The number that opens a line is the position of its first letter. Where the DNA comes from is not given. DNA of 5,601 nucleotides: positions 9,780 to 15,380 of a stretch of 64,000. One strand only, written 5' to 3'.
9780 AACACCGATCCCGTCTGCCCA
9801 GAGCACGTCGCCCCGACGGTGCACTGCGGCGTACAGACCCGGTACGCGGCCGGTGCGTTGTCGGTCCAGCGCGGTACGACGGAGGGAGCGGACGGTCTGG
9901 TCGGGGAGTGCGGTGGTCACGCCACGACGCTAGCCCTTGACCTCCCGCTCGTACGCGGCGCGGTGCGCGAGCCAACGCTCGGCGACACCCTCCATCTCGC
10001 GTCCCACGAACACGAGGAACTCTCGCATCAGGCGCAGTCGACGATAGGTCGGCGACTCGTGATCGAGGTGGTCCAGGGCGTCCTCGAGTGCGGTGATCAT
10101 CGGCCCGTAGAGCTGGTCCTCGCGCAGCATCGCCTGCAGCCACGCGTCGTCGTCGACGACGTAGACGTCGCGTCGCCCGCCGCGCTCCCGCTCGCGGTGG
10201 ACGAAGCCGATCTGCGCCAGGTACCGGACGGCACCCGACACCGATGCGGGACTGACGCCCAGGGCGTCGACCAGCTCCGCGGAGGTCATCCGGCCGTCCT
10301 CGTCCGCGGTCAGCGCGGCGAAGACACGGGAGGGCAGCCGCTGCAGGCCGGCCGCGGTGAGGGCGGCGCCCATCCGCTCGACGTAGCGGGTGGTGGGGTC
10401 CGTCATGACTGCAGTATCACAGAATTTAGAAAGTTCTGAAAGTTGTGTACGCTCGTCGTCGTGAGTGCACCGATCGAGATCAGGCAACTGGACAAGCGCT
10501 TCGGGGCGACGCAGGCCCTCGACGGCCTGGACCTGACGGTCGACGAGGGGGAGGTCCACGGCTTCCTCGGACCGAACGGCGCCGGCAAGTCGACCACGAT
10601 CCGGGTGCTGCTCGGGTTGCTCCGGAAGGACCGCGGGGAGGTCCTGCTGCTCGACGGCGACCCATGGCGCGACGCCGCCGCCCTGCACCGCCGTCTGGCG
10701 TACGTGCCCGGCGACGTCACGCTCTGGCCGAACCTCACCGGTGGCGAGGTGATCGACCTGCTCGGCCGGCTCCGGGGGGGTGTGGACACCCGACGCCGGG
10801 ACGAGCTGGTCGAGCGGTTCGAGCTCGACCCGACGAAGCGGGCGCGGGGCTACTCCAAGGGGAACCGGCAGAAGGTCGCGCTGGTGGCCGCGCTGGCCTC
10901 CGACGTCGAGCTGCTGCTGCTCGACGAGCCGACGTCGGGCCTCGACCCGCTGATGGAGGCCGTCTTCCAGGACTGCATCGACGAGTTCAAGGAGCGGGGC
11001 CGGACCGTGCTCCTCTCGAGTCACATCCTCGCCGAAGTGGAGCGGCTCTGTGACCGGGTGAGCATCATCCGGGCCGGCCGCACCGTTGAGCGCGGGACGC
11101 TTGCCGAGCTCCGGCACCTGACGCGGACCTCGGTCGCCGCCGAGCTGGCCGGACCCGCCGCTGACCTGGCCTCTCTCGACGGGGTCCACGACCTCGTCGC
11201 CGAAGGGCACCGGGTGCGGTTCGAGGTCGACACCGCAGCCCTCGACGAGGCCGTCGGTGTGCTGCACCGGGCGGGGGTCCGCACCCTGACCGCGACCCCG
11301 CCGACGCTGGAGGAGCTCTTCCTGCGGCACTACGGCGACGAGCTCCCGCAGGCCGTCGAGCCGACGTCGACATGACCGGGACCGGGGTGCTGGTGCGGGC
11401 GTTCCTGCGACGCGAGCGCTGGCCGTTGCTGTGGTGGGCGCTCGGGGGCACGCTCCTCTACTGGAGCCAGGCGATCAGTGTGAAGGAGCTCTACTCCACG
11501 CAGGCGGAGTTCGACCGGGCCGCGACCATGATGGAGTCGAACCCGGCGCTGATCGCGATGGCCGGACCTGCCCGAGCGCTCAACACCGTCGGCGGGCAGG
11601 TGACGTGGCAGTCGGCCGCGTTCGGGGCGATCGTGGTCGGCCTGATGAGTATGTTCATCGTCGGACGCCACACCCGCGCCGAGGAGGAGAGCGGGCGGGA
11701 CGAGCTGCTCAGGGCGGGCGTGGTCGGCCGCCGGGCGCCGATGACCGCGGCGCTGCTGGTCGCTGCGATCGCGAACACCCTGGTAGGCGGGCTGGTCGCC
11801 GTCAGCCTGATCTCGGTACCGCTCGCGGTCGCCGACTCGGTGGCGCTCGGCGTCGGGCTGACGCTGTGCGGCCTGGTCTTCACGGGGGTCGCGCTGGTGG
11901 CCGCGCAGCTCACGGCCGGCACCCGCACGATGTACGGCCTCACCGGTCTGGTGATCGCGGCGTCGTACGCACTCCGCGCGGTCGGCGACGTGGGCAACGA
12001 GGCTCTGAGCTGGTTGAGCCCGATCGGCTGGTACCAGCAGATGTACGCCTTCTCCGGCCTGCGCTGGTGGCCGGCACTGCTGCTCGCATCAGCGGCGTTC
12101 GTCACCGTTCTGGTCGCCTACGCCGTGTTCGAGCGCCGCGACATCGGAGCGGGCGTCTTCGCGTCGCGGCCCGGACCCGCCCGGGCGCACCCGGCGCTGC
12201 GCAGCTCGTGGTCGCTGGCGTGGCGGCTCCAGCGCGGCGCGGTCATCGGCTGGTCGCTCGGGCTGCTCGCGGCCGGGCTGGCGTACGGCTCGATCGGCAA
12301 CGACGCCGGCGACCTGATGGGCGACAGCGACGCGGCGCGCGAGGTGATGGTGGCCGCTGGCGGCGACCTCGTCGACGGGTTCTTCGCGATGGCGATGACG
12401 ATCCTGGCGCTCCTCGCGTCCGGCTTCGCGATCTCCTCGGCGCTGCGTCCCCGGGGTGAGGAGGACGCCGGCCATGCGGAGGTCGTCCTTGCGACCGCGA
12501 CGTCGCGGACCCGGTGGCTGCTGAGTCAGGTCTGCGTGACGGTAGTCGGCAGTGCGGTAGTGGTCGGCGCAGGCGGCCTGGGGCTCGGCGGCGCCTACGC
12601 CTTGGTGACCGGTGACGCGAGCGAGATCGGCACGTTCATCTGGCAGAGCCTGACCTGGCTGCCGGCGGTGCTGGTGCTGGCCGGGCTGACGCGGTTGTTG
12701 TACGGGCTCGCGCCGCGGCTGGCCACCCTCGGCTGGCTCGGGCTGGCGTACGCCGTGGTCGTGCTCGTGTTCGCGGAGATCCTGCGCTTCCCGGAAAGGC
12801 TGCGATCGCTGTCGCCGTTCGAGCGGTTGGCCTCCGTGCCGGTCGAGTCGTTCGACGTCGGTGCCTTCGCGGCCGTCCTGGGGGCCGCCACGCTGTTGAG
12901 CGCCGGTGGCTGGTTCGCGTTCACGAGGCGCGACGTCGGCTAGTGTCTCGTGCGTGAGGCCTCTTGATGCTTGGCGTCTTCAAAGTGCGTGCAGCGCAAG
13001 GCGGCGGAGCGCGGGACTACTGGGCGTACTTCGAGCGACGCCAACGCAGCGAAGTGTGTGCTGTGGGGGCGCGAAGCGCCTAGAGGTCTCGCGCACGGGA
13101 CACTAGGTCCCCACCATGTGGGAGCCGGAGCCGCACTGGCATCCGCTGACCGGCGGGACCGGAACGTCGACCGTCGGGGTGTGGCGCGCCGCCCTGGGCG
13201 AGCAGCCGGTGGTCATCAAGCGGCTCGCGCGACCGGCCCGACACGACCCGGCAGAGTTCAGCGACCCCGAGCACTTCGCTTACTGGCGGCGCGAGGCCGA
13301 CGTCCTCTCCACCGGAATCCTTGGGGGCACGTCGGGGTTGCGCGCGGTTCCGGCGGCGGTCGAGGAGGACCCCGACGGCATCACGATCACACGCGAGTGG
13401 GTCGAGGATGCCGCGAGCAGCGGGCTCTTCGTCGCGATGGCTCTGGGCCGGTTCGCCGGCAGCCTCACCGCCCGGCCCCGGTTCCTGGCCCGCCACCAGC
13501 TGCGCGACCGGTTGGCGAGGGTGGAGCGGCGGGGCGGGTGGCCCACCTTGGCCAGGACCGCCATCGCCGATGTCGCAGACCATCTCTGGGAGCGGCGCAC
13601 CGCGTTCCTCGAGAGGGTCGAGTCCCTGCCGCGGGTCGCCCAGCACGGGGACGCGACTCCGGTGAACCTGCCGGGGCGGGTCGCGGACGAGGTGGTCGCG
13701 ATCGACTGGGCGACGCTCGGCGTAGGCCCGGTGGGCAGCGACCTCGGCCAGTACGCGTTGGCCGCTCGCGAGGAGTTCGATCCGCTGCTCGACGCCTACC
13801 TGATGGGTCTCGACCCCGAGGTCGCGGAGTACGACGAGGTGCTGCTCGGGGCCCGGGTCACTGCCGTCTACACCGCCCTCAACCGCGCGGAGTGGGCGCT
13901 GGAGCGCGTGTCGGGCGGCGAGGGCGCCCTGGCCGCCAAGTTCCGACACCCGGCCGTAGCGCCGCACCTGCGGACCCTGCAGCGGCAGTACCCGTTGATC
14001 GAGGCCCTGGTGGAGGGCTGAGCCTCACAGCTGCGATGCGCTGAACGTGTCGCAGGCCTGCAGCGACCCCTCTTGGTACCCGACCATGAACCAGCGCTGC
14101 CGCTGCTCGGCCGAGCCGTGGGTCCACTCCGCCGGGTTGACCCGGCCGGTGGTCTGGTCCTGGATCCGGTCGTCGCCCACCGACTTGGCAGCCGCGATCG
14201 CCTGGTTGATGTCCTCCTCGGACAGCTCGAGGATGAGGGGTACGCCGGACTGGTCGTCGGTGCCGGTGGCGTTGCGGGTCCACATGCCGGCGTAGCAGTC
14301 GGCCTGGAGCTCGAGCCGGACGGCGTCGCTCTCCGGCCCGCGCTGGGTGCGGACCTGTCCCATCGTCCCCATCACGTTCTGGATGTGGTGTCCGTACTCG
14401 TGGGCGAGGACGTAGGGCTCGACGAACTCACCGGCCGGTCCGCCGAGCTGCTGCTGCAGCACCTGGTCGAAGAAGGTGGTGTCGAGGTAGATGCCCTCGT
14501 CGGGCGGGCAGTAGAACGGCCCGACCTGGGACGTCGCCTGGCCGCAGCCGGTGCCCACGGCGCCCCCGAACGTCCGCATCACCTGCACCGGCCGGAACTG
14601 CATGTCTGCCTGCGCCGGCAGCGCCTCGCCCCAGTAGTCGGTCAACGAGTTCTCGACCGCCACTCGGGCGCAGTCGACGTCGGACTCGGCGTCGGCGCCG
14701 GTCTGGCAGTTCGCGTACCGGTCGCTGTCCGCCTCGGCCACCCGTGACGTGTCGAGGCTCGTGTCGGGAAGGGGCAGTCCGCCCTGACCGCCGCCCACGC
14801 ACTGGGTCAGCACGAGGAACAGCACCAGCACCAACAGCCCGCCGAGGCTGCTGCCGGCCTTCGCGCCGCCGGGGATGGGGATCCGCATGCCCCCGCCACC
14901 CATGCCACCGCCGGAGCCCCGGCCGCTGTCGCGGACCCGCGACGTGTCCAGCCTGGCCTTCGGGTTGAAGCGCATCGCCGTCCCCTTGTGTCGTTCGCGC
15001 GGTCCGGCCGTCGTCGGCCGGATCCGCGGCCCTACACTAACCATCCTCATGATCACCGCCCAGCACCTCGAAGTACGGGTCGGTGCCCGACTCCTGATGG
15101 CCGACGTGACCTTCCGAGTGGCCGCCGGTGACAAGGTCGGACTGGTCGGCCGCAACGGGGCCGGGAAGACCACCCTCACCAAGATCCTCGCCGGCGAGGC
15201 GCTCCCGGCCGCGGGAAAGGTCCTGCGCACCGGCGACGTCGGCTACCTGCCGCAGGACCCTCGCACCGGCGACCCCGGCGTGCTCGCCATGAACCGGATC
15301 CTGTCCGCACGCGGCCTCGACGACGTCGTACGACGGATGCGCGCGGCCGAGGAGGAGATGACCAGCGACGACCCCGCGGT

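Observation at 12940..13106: CTAG-bounded 167-bp element folding into a 52-bp G:U-rich helix on one strand only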

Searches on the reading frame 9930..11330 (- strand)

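Call 10: search_protein_families(library=pfam, proteins=[window:9930-11330:-])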
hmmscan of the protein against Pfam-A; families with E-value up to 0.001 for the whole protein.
window:9930-11330:- (466 aa): 5 families
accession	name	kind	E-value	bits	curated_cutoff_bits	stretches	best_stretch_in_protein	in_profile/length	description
PF12802.13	MarR_2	-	1.4e-09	38.4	27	1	328-387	2-60/61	MarR family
PF01047.28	MarR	-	3.3e-06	27.3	24.6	1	343-388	13-58/59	MarR family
PF01978.25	TrmB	-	7.4e-05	23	25.6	1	326-390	3-62/68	Sugar-specific transcriptional regulator TrmB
PF24034.1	DUF7343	-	0.00015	22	27.6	1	336-381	8-52/62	Domain of unknown function (DUF7343)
PF09339.16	HTH_IclR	-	0.00041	20.5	22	1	342-380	13-51/52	IclR helix-turn-helix domain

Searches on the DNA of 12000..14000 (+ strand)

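Call 7: search_rna_families(source=window, start=12000, end=14000, threshold=evalue, max_evalue=1)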
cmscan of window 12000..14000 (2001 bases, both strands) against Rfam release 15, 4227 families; matches with E-value up to 1: 1.
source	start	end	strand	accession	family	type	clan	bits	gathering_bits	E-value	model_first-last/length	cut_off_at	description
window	12971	13044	+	RF00051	mir-17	Gene; miRNA;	-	19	49.5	0.42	1-80/80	no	mir-17 microRNA precursor family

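Call 74: search_dna_similar(query=window:12938-13108:+, collection=plasmids, mode=distant, max_rows=25)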
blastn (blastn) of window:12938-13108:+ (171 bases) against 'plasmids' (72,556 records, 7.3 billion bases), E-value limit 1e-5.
No match.

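Call 75: search_dna_similar(query=window:12938-13108:+, collection=phages, mode=distant, max_rows=15)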
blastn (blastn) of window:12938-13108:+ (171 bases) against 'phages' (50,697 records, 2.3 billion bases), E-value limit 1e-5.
No match.

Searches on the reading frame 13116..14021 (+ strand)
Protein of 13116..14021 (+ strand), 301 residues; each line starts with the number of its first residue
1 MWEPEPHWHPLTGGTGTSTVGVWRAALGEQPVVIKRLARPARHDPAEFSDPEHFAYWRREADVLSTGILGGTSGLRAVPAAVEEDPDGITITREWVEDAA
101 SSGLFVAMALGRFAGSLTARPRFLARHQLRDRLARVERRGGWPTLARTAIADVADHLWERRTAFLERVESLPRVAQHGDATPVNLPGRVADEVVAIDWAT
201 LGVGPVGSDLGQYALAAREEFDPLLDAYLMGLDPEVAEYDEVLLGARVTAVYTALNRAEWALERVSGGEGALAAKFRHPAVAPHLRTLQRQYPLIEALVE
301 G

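Call 10: search_protein_families(library=pfam, proteins=[window:13116-14021:+])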
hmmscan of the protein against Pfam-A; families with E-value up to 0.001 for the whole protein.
window:13116-14021:+ (301 aa): 1 family
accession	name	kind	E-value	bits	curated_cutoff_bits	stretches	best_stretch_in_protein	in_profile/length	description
PF01636.29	APH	-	1.5e-08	35.2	23.2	1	106-232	100-229/239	Phosphotransferase enzyme family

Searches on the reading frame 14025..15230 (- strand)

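Call 10: search_protein_families(library=pfam, proteins=[window:14025-15230:-])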
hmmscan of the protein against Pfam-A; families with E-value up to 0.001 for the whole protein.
window:14025-15230:- (401 aa): 1 family
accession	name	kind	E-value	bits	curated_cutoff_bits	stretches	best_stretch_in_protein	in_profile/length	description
PF04228.19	Zn_peptidase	-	4e-61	207.5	23.2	1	95-396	8-290/290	Putative neutral zinc metallopeptidase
